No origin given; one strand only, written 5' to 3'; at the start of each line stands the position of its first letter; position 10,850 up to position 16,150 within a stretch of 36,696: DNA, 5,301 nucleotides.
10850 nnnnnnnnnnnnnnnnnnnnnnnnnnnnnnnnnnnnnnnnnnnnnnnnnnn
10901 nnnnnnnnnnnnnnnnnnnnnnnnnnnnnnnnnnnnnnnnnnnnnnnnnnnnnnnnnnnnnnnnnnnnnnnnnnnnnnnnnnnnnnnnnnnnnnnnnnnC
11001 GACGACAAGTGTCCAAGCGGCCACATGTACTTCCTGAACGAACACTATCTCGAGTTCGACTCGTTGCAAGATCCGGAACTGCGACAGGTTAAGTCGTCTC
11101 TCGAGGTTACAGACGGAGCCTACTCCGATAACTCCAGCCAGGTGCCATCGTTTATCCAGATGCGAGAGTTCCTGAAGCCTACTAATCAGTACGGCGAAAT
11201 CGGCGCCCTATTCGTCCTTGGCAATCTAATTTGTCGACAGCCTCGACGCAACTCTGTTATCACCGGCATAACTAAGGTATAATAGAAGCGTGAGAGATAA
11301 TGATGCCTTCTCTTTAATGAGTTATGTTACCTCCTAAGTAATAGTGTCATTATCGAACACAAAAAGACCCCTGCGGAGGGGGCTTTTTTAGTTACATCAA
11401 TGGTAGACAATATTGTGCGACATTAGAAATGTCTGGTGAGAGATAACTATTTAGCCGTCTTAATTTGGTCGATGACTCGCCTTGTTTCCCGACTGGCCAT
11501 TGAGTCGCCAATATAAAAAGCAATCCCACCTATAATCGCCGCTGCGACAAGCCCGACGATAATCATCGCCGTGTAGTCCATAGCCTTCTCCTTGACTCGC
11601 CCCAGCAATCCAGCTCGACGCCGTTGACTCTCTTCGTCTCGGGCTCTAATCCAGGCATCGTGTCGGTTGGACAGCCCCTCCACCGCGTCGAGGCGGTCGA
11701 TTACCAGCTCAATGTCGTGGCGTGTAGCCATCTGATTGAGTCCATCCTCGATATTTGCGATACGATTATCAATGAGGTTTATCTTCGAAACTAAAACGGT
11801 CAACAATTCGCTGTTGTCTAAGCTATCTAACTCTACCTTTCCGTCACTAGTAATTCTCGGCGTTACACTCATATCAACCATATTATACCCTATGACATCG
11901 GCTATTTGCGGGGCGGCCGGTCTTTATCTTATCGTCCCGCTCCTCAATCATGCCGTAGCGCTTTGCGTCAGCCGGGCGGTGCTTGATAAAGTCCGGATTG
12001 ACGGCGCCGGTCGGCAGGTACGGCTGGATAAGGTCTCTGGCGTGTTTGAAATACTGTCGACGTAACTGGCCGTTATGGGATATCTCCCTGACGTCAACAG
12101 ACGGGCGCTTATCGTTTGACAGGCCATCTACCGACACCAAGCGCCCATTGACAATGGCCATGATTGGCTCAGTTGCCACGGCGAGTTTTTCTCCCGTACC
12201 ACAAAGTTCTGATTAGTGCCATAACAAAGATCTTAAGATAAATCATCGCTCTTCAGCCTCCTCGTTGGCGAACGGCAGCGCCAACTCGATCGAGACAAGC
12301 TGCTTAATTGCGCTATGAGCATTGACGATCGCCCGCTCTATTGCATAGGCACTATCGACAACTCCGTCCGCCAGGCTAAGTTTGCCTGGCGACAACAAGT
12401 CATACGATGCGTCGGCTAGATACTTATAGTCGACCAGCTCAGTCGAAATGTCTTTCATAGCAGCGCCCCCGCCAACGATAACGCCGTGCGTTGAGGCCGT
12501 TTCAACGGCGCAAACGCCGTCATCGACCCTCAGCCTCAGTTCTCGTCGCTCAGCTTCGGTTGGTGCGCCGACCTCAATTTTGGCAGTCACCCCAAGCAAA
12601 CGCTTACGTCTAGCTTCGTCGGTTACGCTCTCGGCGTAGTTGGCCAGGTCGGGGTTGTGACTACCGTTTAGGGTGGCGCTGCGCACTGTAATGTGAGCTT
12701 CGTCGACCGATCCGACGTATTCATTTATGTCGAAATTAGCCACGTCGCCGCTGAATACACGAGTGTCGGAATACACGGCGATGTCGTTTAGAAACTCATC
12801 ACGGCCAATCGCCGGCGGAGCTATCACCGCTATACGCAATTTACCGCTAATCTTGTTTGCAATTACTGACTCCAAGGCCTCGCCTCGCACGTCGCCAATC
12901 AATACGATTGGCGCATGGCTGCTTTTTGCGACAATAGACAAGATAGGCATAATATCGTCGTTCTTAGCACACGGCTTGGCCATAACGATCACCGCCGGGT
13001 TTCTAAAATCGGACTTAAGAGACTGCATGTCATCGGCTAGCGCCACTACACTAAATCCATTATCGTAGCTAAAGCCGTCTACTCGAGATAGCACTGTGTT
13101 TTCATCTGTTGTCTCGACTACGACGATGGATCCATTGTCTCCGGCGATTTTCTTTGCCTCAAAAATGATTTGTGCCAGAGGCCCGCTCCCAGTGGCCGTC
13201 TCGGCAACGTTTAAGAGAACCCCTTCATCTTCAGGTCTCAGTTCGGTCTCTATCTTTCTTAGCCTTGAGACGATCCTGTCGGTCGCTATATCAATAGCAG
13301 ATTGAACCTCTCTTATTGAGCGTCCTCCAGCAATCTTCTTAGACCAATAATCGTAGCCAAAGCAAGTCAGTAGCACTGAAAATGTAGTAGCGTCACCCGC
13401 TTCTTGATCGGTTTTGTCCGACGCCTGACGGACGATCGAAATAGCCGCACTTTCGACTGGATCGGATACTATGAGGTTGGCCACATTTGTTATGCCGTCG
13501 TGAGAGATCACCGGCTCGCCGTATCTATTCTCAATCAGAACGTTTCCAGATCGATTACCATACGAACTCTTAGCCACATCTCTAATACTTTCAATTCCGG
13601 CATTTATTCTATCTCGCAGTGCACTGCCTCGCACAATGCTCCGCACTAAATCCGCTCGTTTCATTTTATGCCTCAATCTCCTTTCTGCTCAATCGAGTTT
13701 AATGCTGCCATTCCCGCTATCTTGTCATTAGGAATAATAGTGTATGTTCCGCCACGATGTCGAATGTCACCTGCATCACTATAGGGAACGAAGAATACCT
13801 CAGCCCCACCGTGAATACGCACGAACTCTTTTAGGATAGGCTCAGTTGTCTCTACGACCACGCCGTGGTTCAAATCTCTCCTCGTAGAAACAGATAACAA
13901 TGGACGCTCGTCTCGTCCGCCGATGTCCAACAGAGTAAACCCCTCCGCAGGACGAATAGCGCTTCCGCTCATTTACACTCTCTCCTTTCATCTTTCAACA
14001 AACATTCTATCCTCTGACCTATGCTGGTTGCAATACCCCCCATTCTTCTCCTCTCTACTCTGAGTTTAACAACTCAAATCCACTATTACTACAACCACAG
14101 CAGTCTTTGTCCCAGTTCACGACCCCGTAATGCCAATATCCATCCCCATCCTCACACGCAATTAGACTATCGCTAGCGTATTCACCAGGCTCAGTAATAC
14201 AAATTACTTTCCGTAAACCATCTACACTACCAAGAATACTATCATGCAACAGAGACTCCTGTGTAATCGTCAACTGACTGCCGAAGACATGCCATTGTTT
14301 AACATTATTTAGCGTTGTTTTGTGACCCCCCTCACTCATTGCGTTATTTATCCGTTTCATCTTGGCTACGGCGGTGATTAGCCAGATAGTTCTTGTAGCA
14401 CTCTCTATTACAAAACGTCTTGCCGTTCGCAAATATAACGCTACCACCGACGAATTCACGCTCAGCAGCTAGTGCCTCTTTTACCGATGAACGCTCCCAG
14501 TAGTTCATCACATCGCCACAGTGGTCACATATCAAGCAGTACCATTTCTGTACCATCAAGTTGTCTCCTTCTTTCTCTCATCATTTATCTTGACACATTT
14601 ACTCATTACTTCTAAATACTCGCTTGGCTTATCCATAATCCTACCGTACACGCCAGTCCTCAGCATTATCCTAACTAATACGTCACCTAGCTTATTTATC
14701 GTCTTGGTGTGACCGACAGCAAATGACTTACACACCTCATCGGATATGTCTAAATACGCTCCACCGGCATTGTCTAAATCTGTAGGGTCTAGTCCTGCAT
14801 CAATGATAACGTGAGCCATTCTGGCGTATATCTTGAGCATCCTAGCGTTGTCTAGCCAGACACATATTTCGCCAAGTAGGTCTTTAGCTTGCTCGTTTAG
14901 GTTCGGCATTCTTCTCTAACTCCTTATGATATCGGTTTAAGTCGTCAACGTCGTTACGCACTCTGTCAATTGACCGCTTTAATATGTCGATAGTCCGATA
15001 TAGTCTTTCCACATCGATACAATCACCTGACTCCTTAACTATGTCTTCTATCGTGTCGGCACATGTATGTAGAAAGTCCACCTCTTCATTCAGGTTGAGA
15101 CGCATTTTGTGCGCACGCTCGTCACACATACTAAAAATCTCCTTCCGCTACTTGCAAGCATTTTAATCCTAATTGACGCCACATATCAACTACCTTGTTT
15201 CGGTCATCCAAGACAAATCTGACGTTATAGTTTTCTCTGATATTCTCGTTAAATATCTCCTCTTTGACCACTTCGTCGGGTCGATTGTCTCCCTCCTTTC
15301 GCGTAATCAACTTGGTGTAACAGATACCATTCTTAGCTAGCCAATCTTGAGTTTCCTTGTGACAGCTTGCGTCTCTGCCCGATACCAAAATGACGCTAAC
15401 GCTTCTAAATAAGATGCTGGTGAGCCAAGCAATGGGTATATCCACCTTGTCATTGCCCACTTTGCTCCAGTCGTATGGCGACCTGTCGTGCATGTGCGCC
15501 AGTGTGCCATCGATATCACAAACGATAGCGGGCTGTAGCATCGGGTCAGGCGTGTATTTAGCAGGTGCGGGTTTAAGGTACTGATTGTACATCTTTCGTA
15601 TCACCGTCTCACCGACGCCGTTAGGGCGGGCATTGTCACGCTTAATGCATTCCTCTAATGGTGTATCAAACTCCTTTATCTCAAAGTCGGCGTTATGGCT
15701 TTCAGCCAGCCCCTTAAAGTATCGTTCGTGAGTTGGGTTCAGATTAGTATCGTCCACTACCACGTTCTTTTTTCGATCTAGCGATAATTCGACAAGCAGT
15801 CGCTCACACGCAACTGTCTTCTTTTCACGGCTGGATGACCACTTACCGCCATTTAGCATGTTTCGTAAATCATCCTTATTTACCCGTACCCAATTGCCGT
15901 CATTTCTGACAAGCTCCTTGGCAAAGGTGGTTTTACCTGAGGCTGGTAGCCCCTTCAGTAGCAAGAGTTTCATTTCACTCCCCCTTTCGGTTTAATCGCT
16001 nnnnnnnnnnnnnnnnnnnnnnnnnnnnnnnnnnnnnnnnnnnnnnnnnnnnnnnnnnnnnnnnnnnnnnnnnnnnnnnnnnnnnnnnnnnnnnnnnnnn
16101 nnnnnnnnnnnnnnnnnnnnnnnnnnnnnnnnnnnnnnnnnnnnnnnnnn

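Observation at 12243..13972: Phage-encoded GroES-like + GroEL-like chaperonin pair, translationally coupled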

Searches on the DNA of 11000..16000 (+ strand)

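Call 6: search_dna_similar(query=window:11000-16000:+, collection=phages, mode=near)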
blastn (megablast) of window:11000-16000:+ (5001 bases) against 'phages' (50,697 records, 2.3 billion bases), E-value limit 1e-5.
No match.

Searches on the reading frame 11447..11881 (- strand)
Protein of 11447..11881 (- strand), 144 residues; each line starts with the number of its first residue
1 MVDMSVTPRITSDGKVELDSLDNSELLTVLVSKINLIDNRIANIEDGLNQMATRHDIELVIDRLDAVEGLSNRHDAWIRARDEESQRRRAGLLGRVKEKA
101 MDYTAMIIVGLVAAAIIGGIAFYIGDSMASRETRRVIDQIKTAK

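Call 41: search_protein_families(library=phrogs, proteins=[window:11447-11881:-], max_evalue=0.001)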
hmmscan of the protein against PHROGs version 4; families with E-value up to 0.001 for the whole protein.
window:11447-11881:- (144 aa): 0 families

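Call 74: search_protein_families(library=pfam, proteins=[window:11447-11881:-], max_evalue=0.01)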
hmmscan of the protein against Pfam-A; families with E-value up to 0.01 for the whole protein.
window:11447-11881:- (144 aa): 0 families

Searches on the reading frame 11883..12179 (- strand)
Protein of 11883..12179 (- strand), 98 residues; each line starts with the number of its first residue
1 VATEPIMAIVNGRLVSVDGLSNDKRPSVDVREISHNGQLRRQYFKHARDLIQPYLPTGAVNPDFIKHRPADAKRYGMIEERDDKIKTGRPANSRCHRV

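Call 41: search_protein_families(library=phrogs, proteins=[window:11883-12179:-], max_evalue=0.001)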
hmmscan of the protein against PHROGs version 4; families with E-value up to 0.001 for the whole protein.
window:11883-12179:- (98 aa): 0 families

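Call 74: search_protein_families(library=pfam, proteins=[window:11883-12179:-], max_evalue=0.01)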
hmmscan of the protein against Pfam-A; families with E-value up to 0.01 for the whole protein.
window:11883-12179:- (98 aa): 0 families
